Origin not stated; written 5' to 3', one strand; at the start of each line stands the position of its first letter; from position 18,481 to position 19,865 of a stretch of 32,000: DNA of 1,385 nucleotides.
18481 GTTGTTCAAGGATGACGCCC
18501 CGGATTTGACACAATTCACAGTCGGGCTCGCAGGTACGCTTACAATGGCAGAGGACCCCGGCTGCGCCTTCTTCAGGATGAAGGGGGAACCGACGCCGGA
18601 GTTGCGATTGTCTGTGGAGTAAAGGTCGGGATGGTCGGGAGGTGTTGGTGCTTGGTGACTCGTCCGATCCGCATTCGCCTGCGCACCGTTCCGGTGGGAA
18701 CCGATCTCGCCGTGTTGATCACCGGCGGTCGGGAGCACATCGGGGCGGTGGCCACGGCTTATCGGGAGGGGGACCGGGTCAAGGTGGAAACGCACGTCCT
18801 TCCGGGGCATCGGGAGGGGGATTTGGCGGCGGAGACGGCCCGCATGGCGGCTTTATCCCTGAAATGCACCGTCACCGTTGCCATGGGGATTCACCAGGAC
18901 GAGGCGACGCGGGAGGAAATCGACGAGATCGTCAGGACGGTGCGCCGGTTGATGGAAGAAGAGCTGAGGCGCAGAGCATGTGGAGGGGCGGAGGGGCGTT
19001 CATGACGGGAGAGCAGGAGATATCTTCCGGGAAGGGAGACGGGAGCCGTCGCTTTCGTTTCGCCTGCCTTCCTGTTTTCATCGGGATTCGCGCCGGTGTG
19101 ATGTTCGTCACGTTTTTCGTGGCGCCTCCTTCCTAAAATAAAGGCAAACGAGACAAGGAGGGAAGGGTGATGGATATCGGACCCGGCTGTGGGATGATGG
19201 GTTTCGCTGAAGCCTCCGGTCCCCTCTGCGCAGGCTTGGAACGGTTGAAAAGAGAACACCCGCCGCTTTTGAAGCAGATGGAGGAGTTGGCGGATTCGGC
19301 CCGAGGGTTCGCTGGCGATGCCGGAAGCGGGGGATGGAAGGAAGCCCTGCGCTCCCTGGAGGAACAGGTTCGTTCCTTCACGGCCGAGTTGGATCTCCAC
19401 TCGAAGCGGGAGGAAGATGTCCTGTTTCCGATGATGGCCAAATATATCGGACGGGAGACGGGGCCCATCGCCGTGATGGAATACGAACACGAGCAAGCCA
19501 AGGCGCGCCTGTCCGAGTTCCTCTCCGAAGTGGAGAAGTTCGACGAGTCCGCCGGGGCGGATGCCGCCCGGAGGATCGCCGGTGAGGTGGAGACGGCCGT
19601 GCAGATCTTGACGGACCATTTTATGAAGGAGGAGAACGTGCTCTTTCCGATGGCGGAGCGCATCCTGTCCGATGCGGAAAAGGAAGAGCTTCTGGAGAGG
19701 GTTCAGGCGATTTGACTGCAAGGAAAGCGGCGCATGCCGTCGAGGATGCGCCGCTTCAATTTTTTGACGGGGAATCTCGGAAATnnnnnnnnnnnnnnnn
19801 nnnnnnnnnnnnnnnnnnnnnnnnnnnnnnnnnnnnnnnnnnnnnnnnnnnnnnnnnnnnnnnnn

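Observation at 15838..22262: Fnr-type TGTGA-N6-TCACA boxes at one fixed spacing tie a nirK/qNor island and several uncharacterised genes into a single regulon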

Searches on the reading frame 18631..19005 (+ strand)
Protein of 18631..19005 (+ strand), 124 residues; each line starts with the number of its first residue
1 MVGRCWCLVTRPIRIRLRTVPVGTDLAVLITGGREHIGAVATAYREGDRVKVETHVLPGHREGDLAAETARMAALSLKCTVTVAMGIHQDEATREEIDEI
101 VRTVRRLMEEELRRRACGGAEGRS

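Call 11: search_protein_families(library=pfam, proteins=[window:18631-19005:+])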
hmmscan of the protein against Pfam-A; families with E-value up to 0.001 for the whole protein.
window:18631-19005:+ (124 aa): 1 family
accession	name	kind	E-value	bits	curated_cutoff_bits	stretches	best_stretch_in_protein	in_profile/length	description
PF21758.2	PAC_bac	-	2.2e-28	98.7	27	1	12-112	4-111/115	Bacterial proteasome assembling chaperone-like protein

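Call 12: search_protein_families(library=ncbifam, proteins=[window:18631-19005:+])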
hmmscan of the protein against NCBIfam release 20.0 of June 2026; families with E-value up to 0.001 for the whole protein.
window:18631-19005:+ (124 aa): 0 families

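Call 34: find_homologous_proteins(query=window:18652-19005:+)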
Query window:18652-19005:+ (117 aa): 24 proteins with E <= 0.001 among 77 candidates.
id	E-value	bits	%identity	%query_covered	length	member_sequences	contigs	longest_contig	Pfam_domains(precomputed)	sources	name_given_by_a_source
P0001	1.4e-64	233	97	100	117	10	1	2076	PF21758.3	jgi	jgi:hypothetical protein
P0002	3.8e-51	190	83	97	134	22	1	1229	PF21758.3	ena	-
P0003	2.7e-46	174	81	91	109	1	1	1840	PF21758.3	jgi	jgi:gallate decarboxylase subunit D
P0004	2.4e-40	155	82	71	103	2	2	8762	PF21758.3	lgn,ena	-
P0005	2.5e-37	145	68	93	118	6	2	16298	PF21758.3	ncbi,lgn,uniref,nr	ncbi:MAG: hypothetical protein HSCHL_1147 [Hydrogenibacillus schlegelii]|uniref:Prenylated flavin ch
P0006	7.0e-36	141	69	90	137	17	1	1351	PF21758.3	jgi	jgi:gallate decarboxylase subunit D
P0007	6.4e-35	137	67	93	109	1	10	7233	PF21758.3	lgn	-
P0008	8.4e-29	118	62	86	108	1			PF21758.3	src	-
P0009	6.6e-22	96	51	88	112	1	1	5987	PF21758.3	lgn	-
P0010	1.5e-19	88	48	91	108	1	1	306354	PF21758.3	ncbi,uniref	ncbi:hypothetical protein ACQCN2_13435 [Brevibacillus ginsengisoli]|uniref:prenylated flavin chapero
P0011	1.8e-14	72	45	89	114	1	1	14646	PF21758.3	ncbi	-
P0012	5.6e-14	70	51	72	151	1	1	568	PF21758.3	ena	-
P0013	2.3e-13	68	49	74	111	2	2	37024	PF21758.3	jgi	jgi:hypothetical protein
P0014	3.3e-11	61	45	82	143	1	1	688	PF21758.3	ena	-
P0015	9.3e-11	60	37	84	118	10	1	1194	PF21758.3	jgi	jgi:hypothetical protein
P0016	2.3e-10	59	38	84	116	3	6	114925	PF21758.3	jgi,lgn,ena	-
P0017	3.8e-10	58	46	81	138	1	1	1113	PF21758.3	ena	-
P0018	4.2e-10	58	36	84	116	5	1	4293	PF21758.3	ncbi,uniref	ncbi:hypothetical protein [Methanomethylovorans sp.]|uniref:prenylated flavin chaperone LpdD n=1 Tax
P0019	7.8e-10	57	33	84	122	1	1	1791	PF21758.3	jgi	-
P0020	1.7e-9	56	34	84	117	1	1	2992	PF21758.3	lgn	-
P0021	3.4e-9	55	33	84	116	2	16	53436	PF21758.3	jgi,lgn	jgi:hypothetical protein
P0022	4.7e-9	54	35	84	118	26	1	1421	PF21758.3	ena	-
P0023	6.9e-9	54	32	84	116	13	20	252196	PF21758.3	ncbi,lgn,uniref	ncbi:MAG: hypothetical protein ACC612_01015 [Methanomethylovorans sp.]|uniref:prenylated flavin chap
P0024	7.7e-9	54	33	84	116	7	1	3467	PF21758.3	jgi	jgi:hypothetical protein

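Call 35: find_encoding_contigs(protein=P0005, flank=6000, max_places=2)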
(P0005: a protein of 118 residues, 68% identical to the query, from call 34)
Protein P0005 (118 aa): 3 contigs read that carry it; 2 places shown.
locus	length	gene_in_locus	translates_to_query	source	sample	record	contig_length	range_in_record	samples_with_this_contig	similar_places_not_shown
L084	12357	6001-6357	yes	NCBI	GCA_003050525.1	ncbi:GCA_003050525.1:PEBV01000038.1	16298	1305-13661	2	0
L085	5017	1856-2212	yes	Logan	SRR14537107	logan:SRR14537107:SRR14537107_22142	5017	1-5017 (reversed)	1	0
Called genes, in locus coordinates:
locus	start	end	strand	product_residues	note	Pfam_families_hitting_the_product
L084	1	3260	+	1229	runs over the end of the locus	PF14710:Nitr_red_alph_N, PF00384:Molybdopterin, PF28599:NarG_dom_V, PF01568:Molydop_binding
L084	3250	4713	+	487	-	PF12838:Fer4_7 (faint), PF13237:Fer4_10, PF13247:Fer4_11, PF14711:Nitr_red_bet_C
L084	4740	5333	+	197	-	PF02613:Nitrate_red_del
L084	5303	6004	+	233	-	PF02665:Nitrate_red_gam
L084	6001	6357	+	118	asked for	PF21758:LpdD_chaperone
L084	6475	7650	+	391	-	PF07690:MFS_1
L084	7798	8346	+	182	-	PF01814:Hemerythrin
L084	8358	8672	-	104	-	PF02110:HK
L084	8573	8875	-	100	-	PF02110:HK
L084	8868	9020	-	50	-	-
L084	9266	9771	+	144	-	-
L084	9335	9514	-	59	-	-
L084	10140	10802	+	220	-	PF02463:SMC_N (faint), PF13555:AAA_29 (weak), PF00005:ABC_tran, PF13304:AAA_21 (faint)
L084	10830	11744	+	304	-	PF13531:SBP_bac_11, PF01547:SBP_bac_1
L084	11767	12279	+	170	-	PF01032:FecCD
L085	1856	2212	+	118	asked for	PF21758:LpdD_chaperone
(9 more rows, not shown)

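Call 36: find_encoding_contigs(protein=P0010, flank=6000, max_places=2)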
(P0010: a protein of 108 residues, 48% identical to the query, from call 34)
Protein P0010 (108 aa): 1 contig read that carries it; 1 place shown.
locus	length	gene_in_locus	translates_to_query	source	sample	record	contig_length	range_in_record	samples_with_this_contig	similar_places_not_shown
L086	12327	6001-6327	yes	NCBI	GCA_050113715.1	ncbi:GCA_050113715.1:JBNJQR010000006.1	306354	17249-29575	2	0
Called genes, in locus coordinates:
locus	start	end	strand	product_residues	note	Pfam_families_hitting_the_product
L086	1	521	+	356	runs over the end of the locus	PF13487:HD_5, PF01966:HD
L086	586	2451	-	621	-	PF00989:PAS, PF08448:PAS_4, PF13426:PAS_9, PF00989:PAS, PF08447:PAS_3, PF08448:PAS_4, PF13426:PAS_9, PF00989:PAS, +7 more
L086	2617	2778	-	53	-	PF12669:FeoB_associated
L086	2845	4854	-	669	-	PF01926:MMR_HSR1, PF02421:FeoB_N, PF17910:FeoB_Cyto, PF07670:Gate, PF07664:FeoB_C, PF07670:Gate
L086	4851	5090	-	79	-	PF04023:FeoA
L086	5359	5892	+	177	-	PF01814:Hemerythrin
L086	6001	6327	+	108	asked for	PF21758:LpdD_chaperone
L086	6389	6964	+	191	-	PF04167:DUF402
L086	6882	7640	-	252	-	PF02517:Rce1-like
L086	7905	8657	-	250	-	PF00027:cNMP_binding, PF13545:HTH_Crp_2, PF00325:Crp (weak)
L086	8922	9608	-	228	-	PF00027:cNMP_binding, PF13545:HTH_Crp_2, PF00325:Crp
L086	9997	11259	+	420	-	PF03453:MoeA_N, PF00994:MoCF_biosynth, PF03454:MoeA_C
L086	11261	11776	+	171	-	PF01656:CbiA (weak), PF03205:MobB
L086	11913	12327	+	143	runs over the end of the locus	PF00582:Usp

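Call 37: find_encoding_contigs(protein=P0011, flank=6000, max_places=2)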
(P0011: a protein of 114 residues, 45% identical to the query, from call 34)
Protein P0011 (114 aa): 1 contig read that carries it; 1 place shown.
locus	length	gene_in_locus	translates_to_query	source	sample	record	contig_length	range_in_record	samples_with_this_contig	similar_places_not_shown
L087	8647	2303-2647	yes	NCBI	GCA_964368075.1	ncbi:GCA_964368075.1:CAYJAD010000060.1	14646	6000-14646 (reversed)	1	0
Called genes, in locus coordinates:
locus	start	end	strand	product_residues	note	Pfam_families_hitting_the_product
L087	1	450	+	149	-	?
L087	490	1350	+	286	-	PF18588:WcbI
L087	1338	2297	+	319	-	PF05830:NodZ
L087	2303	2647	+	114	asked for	PF21758:LpdD_chaperone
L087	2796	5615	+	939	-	PF00989:PAS (faint), PF08448:PAS_4 (faint), PF13188:PAS_8 (faint), PF13426:PAS_9 (weak), PF00512:HisKA, PF02518:HATPase_c, PF00072:Response_reg, PF23198:PDE8A_N (weak)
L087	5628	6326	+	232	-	PF12799:LRR_4 (weak)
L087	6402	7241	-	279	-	PF17746:SfsA_N, PF03749:SfsA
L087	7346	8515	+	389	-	PF00155:Aminotran_1_2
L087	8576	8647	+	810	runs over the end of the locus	PF01590:GAF, PF08447:PAS_3, PF00512:HisKA, PF02518:HATPase_c, PF00072:Response_reg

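Call 38: find_encoding_contigs(protein=P0013, flank=6000, max_places=2)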
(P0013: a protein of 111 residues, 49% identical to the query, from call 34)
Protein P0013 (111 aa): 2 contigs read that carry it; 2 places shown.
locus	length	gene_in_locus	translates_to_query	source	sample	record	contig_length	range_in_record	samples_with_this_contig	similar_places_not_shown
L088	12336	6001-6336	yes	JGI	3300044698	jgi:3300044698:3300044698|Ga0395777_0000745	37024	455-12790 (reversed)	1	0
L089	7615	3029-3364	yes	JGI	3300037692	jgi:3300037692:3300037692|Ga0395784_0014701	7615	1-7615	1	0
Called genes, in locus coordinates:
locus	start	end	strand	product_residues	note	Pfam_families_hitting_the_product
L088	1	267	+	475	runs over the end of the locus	PF05761:5_nucleotid, PF00702:Hydrolase (faint)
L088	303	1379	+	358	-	-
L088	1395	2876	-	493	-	PF07721:TPR_4 (faint), PF07719:TPR_2 (faint), PF13374:TPR_10 (faint), PF13432:TPR_16 (faint), PF13414:TPR_11 (faint), PF13424:TPR_12 (faint), PF00515:TPR_1 (faint), PF13431:TPR_17 (weak), +6 more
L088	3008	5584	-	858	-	PF01590:GAF, PF13492:GAF_3 (weak), PF07228:SpoIIE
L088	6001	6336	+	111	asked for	PF21758:LpdD_chaperone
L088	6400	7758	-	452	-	-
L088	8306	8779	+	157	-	PF01668:SmpB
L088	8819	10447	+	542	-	PF01520:Amidase_3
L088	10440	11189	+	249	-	PF10646:Germane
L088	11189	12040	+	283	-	PF01177:Asp_Glu_race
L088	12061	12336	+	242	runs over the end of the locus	PF01138:RNase_PH, PF03725:RNase_PH_C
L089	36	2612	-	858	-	PF01590:GAF, PF13492:GAF_3 (weak), PF07228:SpoIIE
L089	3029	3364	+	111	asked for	PF21758:LpdD_chaperone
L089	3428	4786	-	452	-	-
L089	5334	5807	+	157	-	PF01668:SmpB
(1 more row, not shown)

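Call 59: find_encoding_contigs(protein=P0004, flank=8000, max_places=2)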
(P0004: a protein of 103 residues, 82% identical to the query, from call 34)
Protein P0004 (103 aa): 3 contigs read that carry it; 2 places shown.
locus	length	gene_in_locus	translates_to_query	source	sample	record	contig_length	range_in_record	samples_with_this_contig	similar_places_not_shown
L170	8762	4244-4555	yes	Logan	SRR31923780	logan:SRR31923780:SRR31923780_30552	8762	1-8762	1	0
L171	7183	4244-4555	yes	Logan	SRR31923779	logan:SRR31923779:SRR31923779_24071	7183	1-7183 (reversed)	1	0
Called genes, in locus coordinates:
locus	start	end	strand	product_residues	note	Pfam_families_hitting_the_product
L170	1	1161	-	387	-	?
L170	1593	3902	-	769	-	PF22085:NorB_cytochrome_c-like, PF00115:COX1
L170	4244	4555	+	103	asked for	PF21758:LpdD_chaperone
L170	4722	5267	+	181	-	PF01814:Hemerythrin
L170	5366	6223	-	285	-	PF00027:cNMP_binding, PF13545:HTH_Crp_2, PF00325:Crp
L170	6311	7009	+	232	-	PF14256:YwiC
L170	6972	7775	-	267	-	PF00027:cNMP_binding, PF13545:HTH_Crp_2, PF00325:Crp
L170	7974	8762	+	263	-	?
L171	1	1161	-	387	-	?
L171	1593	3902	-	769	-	PF22085:NorB_cytochrome_c-like, PF00115:COX1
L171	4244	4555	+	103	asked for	PF21758:LpdD_chaperone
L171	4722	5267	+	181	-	PF01814:Hemerythrin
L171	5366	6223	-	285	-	PF00027:cNMP_binding, PF13545:HTH_Crp_2, PF00325:Crp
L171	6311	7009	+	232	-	PF14256:YwiC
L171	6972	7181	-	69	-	?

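Call 60: find_encoding_contigs(protein=P0007, flank=8000, max_places=3)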
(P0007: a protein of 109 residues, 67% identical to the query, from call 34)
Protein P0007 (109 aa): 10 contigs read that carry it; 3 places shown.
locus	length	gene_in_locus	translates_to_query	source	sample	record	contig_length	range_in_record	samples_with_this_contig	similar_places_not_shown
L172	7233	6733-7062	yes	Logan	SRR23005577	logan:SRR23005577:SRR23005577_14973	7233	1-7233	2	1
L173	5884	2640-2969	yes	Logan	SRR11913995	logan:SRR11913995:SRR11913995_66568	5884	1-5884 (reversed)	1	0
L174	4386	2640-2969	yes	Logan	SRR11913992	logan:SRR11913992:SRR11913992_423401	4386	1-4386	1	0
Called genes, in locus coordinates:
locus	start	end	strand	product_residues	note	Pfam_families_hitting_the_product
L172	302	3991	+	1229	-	PF14710:Nitr_red_alph_N, PF00384:Molybdopterin, PF28599:NarG_dom_V, PF01568:Molydop_binding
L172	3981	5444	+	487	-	PF12838:Fer4_7 (faint), PF13237:Fer4_10, PF13247:Fer4_11, PF14711:Nitr_red_bet_C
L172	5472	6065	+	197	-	PF02613:Nitrate_red_del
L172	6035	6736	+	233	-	PF02665:Nitrate_red_gam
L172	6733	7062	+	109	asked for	PF21758:LpdD_chaperone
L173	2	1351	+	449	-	?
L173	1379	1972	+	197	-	PF02613:Nitrate_red_del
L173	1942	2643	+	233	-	PF02665:Nitrate_red_gam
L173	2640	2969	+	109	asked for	PF21758:LpdD_chaperone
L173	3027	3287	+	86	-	-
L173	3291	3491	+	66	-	-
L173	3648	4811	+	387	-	PF07690:MFS_1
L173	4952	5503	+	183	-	PF01814:Hemerythrin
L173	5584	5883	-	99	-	?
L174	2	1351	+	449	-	?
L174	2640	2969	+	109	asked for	PF21758:LpdD_chaperone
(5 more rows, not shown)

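Call 61: find_encoding_contigs(protein=P0009, flank=8000, max_places=2)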
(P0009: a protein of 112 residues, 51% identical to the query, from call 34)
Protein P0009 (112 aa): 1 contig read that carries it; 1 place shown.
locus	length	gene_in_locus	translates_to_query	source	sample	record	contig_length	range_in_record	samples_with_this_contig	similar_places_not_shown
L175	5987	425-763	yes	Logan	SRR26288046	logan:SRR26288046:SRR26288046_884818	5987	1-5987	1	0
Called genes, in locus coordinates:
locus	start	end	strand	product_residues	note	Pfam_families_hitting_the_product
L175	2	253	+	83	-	?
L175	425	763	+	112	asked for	PF21758:LpdD_chaperone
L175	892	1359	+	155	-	-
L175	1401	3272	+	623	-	PF18764:nos_propeller, PF13473:Cupredoxin_1 (weak)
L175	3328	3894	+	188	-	-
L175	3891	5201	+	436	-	PF13229:Beta_helix, PF05048:NosD, PF13229:Beta_helix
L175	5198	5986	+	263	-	?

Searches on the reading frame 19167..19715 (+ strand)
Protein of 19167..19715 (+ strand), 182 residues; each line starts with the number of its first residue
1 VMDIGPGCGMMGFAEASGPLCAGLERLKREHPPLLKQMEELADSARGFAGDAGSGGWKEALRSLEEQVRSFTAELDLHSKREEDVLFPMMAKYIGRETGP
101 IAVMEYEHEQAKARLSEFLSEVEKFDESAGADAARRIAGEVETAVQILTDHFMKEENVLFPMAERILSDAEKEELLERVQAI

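Call 11: search_protein_families(library=pfam, proteins=[window:19167-19715:+])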
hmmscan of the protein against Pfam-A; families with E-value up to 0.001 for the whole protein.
window:19167-19715:+ (182 aa): 1 family
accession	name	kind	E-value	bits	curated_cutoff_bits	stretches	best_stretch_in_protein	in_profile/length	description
PF01814.28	Hemerythrin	-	1.5e-22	80.8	25.3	1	23-163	2-127/127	Hemerythrin HHE cation binding domain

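Call 12: search_protein_families(library=ncbifam, proteins=[window:19167-19715:+])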
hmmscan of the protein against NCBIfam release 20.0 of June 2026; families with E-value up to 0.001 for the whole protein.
window:19167-19715:+ (182 aa): 4 families
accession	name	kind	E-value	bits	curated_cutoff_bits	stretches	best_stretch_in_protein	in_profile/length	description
NF008221.0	PRK10992.1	equivalog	1.8e-14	53.8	254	1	60-118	111-170/220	iron-sulfur cluster repair protein YtfE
TIGR03652.1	FeS_repair_RIC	equivalog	9.4e-13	48.4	204.7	2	57-118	104-170/216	iron-sulfur cluster repair di-iron protein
NF041614.1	FeSrepair_DnrN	equivalog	1.3e-10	41.7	300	1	65-161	54-152/157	iron-sulfur cluster repair protein DnrN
NF053874.1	persist_PA2171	equivalog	1.9e-08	34.2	190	1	60-180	28-141/157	PA2171 family ribosome-binding persister protein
